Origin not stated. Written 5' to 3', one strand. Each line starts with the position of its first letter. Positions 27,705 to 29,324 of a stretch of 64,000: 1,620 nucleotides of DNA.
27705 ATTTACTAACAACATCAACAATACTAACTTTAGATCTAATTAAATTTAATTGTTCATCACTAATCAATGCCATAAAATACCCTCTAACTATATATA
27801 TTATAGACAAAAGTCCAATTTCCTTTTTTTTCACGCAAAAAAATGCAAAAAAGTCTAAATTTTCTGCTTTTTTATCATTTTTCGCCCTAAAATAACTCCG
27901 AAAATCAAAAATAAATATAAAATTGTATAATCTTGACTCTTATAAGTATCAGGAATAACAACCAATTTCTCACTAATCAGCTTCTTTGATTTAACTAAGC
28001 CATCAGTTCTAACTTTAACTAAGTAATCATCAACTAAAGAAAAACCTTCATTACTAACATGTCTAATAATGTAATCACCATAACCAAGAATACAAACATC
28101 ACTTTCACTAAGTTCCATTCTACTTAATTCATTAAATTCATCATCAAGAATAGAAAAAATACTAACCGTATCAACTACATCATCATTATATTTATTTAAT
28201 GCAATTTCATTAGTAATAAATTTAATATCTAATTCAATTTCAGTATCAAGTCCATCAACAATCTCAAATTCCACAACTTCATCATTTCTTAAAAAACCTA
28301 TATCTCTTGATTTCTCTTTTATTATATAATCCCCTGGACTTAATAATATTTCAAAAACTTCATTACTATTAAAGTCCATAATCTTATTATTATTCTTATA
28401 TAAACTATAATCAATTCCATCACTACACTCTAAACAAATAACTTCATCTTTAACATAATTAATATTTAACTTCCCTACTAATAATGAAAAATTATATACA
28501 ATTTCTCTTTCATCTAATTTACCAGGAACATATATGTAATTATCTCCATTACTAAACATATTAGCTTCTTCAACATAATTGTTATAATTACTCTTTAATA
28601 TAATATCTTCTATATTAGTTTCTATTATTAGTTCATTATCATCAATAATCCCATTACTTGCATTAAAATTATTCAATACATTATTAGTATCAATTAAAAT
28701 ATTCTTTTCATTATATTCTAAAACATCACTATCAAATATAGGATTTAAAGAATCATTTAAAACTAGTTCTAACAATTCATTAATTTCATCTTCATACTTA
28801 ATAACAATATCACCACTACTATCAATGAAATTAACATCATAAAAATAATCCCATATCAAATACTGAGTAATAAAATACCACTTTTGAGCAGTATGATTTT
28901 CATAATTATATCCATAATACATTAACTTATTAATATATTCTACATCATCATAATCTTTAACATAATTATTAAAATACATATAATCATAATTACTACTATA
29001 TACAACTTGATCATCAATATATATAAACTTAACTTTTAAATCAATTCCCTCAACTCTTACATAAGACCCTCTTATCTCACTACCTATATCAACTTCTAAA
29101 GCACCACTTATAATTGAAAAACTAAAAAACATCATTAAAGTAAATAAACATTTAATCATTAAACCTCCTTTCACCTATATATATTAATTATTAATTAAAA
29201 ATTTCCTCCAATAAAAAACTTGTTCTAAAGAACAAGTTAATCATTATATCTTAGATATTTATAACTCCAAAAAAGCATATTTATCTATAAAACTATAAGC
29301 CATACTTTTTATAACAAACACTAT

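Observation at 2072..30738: Family of four modular secreted paralogs carrying a formylglycine-generating-enzyme-like domain, scattered between housekeeping blocks and interleaved with type IV pilus genes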

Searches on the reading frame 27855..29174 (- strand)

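Call 4: search_protein_families(library=pfam, proteins=[window:27855-29174:-], max_evalue=0.1)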
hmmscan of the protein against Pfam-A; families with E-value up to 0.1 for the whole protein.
window:27855-29174:- (439 aa): 2 families
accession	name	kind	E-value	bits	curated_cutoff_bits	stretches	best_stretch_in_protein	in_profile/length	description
PF08341.16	TED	-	5.7e-05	23.9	22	1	65-118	19-75/102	Thioester domain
PF17802.7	SpaA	-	0.0011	19.5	23.1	1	253-314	18-86/91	Prealbumin-like fold domain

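Call 5: search_protein_families(library=ncbifam, proteins=[window:27855-29174:-], max_evalue=0.1)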
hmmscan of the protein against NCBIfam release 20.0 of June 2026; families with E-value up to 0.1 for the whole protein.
window:27855-29174:- (439 aa): 0 families
